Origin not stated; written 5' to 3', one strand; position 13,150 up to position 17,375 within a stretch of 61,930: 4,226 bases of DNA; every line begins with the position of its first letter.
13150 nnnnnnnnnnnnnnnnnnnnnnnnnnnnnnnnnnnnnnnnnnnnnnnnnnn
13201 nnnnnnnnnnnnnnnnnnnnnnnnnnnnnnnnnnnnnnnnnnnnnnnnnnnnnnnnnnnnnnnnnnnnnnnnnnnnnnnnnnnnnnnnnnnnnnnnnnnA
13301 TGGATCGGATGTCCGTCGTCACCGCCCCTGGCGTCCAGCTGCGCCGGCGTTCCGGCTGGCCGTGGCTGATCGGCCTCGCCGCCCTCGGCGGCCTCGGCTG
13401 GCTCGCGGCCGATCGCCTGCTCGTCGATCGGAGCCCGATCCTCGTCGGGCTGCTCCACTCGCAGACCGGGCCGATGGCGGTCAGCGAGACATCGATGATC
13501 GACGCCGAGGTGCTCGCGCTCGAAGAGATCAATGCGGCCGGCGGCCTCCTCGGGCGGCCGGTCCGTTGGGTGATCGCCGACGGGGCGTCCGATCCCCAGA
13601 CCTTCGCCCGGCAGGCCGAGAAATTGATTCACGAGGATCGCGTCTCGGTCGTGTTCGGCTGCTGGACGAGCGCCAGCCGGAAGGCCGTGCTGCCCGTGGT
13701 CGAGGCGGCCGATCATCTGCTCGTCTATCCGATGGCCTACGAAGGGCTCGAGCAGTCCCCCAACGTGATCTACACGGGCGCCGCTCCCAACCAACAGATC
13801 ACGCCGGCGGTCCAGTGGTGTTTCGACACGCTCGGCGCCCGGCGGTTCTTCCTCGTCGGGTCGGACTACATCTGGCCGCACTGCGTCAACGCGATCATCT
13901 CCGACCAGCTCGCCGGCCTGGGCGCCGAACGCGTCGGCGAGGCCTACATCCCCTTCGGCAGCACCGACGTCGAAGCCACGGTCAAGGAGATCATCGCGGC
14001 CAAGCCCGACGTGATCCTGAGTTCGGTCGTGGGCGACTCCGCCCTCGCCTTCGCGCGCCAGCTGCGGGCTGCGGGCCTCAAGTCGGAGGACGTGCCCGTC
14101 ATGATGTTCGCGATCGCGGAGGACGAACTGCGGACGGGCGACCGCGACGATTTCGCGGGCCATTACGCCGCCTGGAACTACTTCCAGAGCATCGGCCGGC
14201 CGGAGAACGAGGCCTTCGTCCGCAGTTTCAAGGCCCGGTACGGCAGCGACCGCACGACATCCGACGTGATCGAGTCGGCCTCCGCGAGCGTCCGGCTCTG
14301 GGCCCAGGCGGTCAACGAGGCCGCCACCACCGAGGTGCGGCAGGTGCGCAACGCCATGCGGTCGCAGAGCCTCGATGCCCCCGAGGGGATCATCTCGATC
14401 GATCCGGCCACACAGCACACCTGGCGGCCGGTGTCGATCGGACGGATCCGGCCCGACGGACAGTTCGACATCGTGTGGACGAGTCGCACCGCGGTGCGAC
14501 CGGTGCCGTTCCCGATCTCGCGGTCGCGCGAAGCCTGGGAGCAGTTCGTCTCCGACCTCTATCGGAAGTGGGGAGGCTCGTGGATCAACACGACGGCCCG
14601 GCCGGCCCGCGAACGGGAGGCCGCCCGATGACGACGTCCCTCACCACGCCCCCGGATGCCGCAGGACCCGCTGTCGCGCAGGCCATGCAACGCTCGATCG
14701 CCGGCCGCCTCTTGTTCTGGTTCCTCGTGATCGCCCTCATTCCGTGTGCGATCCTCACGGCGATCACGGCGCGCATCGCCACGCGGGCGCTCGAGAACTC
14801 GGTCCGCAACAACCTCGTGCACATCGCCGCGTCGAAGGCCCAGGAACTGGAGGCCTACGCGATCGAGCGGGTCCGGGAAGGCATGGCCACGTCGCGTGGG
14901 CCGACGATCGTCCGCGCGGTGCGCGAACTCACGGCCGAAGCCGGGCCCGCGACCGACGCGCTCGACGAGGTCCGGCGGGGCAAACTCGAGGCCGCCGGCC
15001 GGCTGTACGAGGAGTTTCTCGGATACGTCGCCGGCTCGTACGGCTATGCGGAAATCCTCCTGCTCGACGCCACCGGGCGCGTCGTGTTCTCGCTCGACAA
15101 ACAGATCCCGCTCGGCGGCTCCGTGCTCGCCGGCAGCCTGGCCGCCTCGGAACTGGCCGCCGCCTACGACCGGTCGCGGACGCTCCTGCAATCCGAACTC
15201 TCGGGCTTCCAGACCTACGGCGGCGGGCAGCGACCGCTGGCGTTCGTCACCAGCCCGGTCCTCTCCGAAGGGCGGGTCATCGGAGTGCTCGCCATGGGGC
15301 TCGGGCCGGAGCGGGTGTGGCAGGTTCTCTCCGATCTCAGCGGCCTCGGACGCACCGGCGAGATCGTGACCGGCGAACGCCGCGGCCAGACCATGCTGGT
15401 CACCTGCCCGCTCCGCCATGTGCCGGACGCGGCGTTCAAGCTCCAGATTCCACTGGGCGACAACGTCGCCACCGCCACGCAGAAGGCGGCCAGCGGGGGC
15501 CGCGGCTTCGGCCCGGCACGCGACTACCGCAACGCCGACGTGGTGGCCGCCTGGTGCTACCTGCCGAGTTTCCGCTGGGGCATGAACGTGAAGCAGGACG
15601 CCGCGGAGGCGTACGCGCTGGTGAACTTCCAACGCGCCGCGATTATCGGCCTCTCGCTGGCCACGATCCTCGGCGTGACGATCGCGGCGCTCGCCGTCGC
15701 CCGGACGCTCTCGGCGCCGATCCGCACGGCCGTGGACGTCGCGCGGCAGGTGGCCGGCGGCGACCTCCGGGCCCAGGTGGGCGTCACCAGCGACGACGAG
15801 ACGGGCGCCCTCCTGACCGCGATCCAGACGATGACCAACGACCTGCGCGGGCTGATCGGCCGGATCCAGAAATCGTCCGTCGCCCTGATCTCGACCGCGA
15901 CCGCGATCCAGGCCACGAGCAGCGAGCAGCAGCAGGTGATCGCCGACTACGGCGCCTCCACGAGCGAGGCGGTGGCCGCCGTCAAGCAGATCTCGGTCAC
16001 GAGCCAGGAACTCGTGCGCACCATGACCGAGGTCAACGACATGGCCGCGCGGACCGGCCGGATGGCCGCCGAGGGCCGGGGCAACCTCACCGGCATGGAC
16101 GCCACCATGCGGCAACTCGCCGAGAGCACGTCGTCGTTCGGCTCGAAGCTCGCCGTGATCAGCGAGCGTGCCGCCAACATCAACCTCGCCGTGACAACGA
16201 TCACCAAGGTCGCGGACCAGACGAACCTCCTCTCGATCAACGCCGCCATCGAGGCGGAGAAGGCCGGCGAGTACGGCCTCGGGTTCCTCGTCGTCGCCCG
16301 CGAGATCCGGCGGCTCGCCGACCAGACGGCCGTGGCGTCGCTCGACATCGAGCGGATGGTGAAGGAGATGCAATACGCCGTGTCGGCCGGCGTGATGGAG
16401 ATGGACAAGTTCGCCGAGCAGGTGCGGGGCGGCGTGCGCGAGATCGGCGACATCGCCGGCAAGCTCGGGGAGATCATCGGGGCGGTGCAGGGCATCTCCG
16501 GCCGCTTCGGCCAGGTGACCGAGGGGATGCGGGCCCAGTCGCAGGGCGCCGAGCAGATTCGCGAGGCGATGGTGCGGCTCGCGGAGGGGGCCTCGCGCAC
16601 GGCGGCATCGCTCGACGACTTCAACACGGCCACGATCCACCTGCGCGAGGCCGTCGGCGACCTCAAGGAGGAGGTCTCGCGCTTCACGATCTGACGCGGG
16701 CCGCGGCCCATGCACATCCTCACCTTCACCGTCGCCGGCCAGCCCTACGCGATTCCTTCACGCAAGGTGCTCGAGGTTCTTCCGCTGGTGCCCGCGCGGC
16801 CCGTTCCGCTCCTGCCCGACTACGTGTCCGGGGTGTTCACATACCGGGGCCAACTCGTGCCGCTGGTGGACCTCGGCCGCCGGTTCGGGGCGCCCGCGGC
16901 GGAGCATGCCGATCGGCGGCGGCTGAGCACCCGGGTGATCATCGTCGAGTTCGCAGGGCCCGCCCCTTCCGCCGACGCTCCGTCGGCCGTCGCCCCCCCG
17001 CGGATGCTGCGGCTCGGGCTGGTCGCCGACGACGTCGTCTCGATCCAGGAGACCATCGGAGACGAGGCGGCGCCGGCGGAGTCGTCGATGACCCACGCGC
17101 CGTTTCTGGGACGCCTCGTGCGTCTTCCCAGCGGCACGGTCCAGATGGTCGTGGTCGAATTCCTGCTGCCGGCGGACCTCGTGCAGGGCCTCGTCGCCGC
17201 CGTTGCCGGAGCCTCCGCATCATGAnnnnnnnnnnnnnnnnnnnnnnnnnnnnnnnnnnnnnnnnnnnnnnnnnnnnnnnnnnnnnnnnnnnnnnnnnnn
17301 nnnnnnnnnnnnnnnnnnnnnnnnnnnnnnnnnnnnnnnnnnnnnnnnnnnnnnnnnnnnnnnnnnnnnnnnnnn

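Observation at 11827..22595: Wsp-type chemosensory operon wired to a UrtA/AmiC-type binding protein, with no transporter and no recognisable output module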

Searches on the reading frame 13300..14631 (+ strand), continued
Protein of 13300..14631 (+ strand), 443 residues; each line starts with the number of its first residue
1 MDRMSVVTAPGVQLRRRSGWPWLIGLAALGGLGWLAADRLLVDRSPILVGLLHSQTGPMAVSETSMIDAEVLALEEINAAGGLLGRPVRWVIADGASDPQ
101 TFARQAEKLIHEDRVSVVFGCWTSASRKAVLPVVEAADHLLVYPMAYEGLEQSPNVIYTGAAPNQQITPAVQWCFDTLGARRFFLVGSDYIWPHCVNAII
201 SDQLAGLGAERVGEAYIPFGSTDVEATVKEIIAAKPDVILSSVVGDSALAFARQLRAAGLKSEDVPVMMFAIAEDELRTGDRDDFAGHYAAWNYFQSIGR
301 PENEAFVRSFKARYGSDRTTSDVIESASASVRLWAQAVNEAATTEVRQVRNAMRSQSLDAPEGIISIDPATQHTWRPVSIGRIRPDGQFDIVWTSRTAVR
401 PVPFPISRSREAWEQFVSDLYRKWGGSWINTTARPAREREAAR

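Call 56: search_protein_families(library=pfam, proteins=[L045:8872-9213:-, L045:1351-1674:-, L045:669-1349:+, L045:6874-7764:-, L043:13274-13720:+, L043:13720-15102:+, L043:17691-18053:-, L043:18075-18872:-, L043:18978-19565:-, L045:9416-9895:+], max_evalue=0.001)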
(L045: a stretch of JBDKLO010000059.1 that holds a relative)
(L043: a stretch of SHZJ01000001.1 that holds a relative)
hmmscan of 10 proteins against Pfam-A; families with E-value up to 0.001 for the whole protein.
L045:8872-9213:- (113 aa): 0 families

L045:1351-1674:- (107 aa): 0 families

L045:669-1349:+ (226 aa): 1 family
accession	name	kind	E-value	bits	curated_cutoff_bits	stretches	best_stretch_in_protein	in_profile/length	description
PF00923.25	TAL_FSA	-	2.3e-15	57.2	27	1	3-211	1-248/285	Transaldolase/Fructose-6-phosphate aldolase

L045:6874-7764:- (296 aa): 3 families
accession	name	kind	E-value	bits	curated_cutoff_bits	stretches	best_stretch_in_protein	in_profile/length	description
PF01739.24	CheR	-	4.9e-35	121.2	27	1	75-252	2-183/195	CheR methyltransferase, SAM binding domain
PF03705.20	CheR_N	-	0.00029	20.9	27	1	13-59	5-51/53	CheR methyltransferase, all-alpha domain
PF08242.18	Methyltransf_12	-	0.00057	21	30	0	110-239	3-97/98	Methyltransferase domain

L043:13274-13720:+ (148 aa): 0 families

L043:13720-15102:+ (460 aa): 5 families
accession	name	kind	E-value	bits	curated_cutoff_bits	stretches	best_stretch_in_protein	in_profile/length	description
PF01739.24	CheR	-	5e-36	124.4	27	1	123-296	2-178/195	CheR methyltransferase, SAM binding domain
PF07719.23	TPR_2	-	9.3e-05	22.7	27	1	393-425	2-34/34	Tetratricopeptide repeat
PF08242.18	Methyltransf_12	-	0.00015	22.9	30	0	239-289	54-98/98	Methyltransferase domain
PF13424.12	TPR_12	-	0.00038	21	30.1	0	374-419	26-72/77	Tetratricopeptide repeat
PF13649.12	Methyltransf_25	-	0.00093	20.3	27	0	235-287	47-97/97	Methyltransferase domain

L043:17691-18053:- (120 aa): 2 families
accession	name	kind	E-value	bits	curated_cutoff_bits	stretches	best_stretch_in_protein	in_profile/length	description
PF01740.26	STAS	-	1.5e-16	60.6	22.6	1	13-115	5-106/106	STAS domain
PF13466.11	STAS_2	-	4.3e-12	46.5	29.2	1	25-102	5-79/80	STAS domain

L043:18075-18872:- (265 aa): 1 family
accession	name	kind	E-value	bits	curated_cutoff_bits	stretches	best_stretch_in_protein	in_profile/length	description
PF05719.16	GPP34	-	3.6e-32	112.5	29.1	1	53-237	1-186/201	Golgi phosphoprotein 3 (GPP34)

L043:18978-19565:- (195 aa): 1 family
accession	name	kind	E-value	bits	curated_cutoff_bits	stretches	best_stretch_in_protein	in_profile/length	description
PF03734.19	YkuD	-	2.3e-20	74.1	23.4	1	35-193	2-146/146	L,D-transpeptidase catalytic domain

L045:9416-9895:+ (159 aa): 2 families
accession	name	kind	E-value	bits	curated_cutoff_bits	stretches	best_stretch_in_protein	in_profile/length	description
PF01740.26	STAS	-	1.5e-20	73.3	22.6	1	55-158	2-106/106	STAS domain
PF13466.11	STAS_2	-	1.7e-13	51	29.2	1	67-145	2-79/80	STAS domain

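Call 58: find_homologous_proteins(query=L023:19942-21162:+, max_evalue=1e-30)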
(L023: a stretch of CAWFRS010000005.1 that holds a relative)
Query L023:19942-21162:+ (406 aa): 7980 proteins with E <= 1e-30 among 8000 candidates; the best 120 are listed.
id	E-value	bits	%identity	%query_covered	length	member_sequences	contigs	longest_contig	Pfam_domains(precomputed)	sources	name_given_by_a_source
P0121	1.3e-267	905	100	98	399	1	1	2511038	PF00072.31,PF07228.18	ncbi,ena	-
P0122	1.1e-239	813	89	98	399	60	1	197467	PF00072.31,PF07228.18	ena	-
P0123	5.3e-236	801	87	98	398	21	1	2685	PF00072.31,PF07228.18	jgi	jgi:phosphoserine phosphatase RsbU/P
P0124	7.6e-236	801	87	98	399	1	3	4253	PF00072.31,PF07228.18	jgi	jgi:sigma-B regulation protein RsbU (phosphoserine phosphatase)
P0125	1.5e-234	796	86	98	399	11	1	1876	PF00072.31,PF07228.18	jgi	jgi:phosphoserine phosphatase RsbU/P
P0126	2.0e-233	793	86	98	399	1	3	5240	PF00072.31,PF07228.18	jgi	jgi:sigma-B regulation protein RsbU (phosphoserine phosphatase)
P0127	2.0e-233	793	86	98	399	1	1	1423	PF00072.31,PF07228.18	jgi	jgi:phosphoserine phosphatase RsbU/P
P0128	2.0e-233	793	86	98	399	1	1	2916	PF00072.31,PF07228.18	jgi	jgi:phosphoserine phosphatase RsbU/P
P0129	2.1e-233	793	86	98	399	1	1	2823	PF00072.31,PF07228.18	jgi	jgi:phosphoserine phosphatase RsbU/P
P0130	2.1e-233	792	87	98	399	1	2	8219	PF00072.31,PF07228.18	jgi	jgi:phosphoserine phosphatase RsbU/P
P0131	2.7e-233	792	86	98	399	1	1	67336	PF00072.31,PF07228.18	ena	-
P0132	2.8e-233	792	86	98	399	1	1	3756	PF00072.31,PF07228.18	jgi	jgi:phosphoserine phosphatase RsbU/P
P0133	2.8e-233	792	86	98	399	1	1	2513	PF00072.31,PF07228.18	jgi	jgi:phosphoserine phosphatase RsbU/P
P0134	3.0e-233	792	86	98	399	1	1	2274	PF00072.31,PF07228.18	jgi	jgi:phosphoserine phosphatase RsbU/P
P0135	3.1e-233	792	86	98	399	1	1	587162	PF00072.31,PF07228.18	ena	-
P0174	8.5e-225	764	84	98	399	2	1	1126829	PF00072.31,PF07228.18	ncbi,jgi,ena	jgi:sigma-B regulation protein RsbU (phosphoserine phosphatase)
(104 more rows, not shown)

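Call 59: find_encoding_contigs(protein=P0174, flank=10000, max_places=1)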
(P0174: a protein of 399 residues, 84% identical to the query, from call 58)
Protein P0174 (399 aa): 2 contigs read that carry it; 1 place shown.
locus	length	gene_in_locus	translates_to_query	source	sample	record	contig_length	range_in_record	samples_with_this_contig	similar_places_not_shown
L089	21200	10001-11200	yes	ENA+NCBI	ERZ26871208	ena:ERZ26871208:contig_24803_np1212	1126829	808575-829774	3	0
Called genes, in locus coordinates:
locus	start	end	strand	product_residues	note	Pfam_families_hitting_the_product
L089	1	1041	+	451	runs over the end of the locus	PF13433:Peripla_BP_5, PF13458:Peripla_BP_6, PF01094:ANF_receptor (weak)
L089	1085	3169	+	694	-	PF02743:dCache_1, PF00672:HAMP, PF00015:MCPsignal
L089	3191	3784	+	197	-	PF01584:CheW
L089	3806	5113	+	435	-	PF01739:CheR, PF00515:TPR_1 (faint), PF07719:TPR_2 (faint), PF13181:TPR_8 (weak)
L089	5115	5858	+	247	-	PF01584:CheW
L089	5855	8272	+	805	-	PF01627:Hpt, PF02518:HATPase_c, PF01584:CheW, PF00072:Response_reg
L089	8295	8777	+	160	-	PF05163:DinB, PF12867:DinB_2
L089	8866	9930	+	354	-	PF00072:Response_reg, PF01339:CheB_methylest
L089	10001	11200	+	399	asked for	PF00072:Response_reg, PF07228:SpoIIE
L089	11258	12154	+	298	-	PF00248:Aldo_ket_red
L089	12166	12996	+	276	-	PF07883:Cupin_2, PF01050:MannoseP_isomer (faint), PF07883:Cupin_2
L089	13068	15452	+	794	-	PF13442:Cytochrome_CBB3, PF07691:PA14, PF07637:PSD5 (weak), PF07631:PSD4, PF07627:PSCyt3, PF07624:PSD2 (weak)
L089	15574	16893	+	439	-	PF07586:HXXSHH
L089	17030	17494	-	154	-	PF00383:dCMP_cyt_deam_1, PF14437:MafB19-deam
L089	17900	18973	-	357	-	PF00478:IMPDH (faint), PF03060:NMO, PF06968:BATS (faint)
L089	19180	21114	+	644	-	PF12679:ABC2_membrane_2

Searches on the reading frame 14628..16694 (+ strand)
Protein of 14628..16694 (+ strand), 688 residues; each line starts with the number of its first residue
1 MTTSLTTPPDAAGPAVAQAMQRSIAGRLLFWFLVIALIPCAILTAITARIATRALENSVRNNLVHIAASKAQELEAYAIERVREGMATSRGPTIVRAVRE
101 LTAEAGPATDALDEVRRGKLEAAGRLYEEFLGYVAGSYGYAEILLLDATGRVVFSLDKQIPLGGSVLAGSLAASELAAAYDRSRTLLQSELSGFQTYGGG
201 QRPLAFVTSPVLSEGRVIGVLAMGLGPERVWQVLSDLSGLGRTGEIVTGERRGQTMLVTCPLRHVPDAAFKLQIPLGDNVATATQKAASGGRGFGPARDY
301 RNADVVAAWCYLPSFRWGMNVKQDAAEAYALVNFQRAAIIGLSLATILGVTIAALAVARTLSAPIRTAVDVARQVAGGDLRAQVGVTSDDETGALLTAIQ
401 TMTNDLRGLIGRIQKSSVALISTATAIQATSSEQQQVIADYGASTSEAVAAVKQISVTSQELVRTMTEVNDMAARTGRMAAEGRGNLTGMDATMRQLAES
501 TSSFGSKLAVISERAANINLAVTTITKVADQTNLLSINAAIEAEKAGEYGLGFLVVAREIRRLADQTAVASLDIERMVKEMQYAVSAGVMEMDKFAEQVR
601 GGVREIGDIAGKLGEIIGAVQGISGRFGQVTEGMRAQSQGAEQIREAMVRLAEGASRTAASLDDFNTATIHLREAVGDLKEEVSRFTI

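Call 7: search_protein_families(library=pfam, proteins=[window:14628-16694:+], max_evalue=0.01)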
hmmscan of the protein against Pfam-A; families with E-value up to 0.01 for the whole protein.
window:14628-16694:+ (688 aa): 3 families
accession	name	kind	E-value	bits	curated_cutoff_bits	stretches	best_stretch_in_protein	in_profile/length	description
PF00015.26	MCPsignal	-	1.7e-29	103.3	34.6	1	471-652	2-169/172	Methyl-accepting chemotaxis protein (MCP) signalling domain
PF00672.30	HAMP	-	2.6e-09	37.7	25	1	357-407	2-52/53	HAMP domain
PF02743.24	dCache_1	-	1.4e-08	35.1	45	1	99-318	34-236/240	Cache domain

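Call 10: search_protein_families(library=ncbifam, proteins=[window:14628-16694:+], max_evalue=0.001)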
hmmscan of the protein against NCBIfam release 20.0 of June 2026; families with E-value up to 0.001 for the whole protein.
window:14628-16694:+ (688 aa): 13 families
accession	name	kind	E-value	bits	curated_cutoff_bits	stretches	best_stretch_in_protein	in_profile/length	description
NF058645.1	MCPCtpMPsAe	equivalog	2.4e-26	92.6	900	1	329-688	197-558/558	methyl-accepting chemotaxis protein CtpM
NF041847.1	transduc_aer2_vibrio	equivalog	1.2e-25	89.9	1200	1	359-681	453-747/804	aerotaxis transducer Aer2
NF011615.0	PRK15041.1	equivalog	1.3e-21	76.9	947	1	343-688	199-517/554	methyl-accepting chemotaxis protein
NF047851.1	MCPCitTducer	equivalog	2.5e-20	73.1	900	1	343-688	199-516/553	methyl-accepting chemotaxis citrate transducer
NF011622.0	PRK15048.1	equivalog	7.8e-20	71.5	900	1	321-671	179-519/553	methyl-accepting chemotaxis protein II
NF007309.0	PRK09793.1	equivalog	2.5e-18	66.4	903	1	320-681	171-506/533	methyl-accepting chemotaxis protein IV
NF050802.1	AspChtxCcaA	equivalog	1.1e-14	53.8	1300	1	453-626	514-683/700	aspartate chemotaxis receptor CcaA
NF012163.2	BaeS_SmeS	equivalog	6.1e-07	28.7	500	1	333-406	160-233/457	sensor histidine kinase efflux regulator BaeS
NF040691.1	MtrAB_MtrB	equivalog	1.3e-06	27.7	450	1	338-415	189-266/507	MtrAB system histidine kinase MtrB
NF038263.1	prot_phos_SiaA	equivalog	6.6e-06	24.9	700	1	306-449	278-425/658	biofilm regulation protein phosphatase SiaA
NF033092.0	HK_WalK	equivalog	9.6e-06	24.4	725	1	335-407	176-247/594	cell wall metabolism sensor histidine kinase WalK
NF007837.0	PRK10549.1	equivalog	2.5e-05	23.2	603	1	336-403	164-230/466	envelope stress sensor histidine kinase BaeS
TIGR02168.1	SMC_prok_B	equivalog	0.00062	17.6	567.35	0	397-651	679-936/1181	chromosome segregation protein SMC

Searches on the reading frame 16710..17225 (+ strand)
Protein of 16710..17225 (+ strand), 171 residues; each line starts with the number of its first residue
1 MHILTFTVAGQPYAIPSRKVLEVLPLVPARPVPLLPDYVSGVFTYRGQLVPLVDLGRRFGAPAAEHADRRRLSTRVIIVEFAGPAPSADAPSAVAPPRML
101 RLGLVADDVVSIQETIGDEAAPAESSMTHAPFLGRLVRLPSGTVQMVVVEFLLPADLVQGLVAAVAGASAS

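Call 7: search_protein_families(library=pfam, proteins=[window:16710-17225:+], max_evalue=0.01)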
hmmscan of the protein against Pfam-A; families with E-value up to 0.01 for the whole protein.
window:16710-17225:+ (171 aa): 1 family
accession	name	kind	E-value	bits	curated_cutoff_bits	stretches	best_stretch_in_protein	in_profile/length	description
PF01584.24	CheW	-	5.8e-23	81.5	23.5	1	3-148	2-129/138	CheW-like domain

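Call 10: search_protein_families(library=ncbifam, proteins=[window:16710-17225:+], max_evalue=0.001)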
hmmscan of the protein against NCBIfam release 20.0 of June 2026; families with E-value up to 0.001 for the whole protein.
window:16710-17225:+ (171 aa): 0 families
